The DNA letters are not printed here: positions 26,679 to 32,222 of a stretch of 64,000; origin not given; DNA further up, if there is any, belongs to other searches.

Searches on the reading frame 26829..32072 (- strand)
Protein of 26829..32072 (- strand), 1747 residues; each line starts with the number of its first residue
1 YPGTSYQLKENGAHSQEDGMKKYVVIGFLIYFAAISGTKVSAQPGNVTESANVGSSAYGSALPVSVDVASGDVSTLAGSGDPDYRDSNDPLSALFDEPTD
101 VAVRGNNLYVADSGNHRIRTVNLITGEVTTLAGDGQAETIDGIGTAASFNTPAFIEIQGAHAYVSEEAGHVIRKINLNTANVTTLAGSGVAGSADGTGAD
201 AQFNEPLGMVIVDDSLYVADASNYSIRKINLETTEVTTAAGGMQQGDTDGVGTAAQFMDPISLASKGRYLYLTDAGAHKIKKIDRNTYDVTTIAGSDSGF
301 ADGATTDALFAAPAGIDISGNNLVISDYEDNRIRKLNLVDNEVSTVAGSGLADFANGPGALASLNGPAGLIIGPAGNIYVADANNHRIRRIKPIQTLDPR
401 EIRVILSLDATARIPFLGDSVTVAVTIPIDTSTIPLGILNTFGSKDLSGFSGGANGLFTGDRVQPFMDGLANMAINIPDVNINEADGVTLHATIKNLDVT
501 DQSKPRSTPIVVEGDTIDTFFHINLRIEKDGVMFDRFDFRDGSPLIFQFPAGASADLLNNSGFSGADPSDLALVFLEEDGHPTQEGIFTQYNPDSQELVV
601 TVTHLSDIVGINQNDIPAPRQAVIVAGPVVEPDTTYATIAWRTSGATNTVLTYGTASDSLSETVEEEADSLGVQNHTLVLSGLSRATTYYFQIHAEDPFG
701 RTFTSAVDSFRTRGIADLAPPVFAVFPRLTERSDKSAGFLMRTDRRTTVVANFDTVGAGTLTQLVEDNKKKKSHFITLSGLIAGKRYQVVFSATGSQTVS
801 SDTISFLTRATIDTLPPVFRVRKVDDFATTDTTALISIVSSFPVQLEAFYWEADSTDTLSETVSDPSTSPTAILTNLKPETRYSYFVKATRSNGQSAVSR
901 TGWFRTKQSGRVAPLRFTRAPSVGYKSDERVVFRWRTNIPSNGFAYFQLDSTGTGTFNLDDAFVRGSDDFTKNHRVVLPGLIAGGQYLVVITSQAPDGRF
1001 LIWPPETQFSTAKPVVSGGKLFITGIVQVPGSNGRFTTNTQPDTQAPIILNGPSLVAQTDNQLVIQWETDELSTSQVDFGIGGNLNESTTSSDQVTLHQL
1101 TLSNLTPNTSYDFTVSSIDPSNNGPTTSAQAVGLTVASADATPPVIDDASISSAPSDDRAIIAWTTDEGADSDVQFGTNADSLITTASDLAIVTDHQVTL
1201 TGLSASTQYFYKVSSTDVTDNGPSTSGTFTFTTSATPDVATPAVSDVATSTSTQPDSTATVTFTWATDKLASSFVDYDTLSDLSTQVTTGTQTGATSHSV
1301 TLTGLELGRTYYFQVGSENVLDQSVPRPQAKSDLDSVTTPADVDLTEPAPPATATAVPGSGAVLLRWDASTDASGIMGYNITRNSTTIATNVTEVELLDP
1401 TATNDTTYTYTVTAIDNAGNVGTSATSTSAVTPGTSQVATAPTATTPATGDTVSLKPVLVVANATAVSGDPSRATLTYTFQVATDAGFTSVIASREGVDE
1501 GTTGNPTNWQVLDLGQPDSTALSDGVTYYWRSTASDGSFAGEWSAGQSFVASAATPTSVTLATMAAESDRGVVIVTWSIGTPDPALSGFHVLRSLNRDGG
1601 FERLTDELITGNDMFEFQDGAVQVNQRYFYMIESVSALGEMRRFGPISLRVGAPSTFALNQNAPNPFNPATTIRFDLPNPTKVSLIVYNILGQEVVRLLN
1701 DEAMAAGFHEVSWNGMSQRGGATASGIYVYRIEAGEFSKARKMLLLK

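Call 35: search_protein_families(library=pfam, proteins=[window:26829-32072:-], max_evalue=0.0001)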
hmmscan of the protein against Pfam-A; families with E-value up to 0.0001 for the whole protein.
window:26829-32072:- (1747 aa): 7 families
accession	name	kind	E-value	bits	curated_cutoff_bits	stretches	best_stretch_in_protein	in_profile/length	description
PF16656.11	Pur_ac_phosph_N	-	9.1e-44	148.4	30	4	1257-1320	11-83/93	Purple acid Phosphatase, N-terminal domain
PF01436.27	NHL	-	1.8e-24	84.9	20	2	95-119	1-26/28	NHL repeat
PF00041.27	fn3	-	8.3e-22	77.6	25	0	1056-1124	9-75/84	Fibronectin type III domain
PF16655.11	PhoD_N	-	5.1e-08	33.8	30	0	1255-1319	24-80/90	PhoD-like phosphatase, N-terminal domain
PF25059.1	FN3_DSCAM-DSCAML_C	-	3.8e-06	27.6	39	0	862-909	37-84/89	DSCAM/DSCAML C-terminal Fn3-like domain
PF13860.13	FlgD_ig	-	4.7e-06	26.9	27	1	1672-1734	13-75/79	FlgD Ig-like domain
PF25021.1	TEN_NHL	-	1.4e-05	24.7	27.1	0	361-391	326-356/357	Teneurin NHL domain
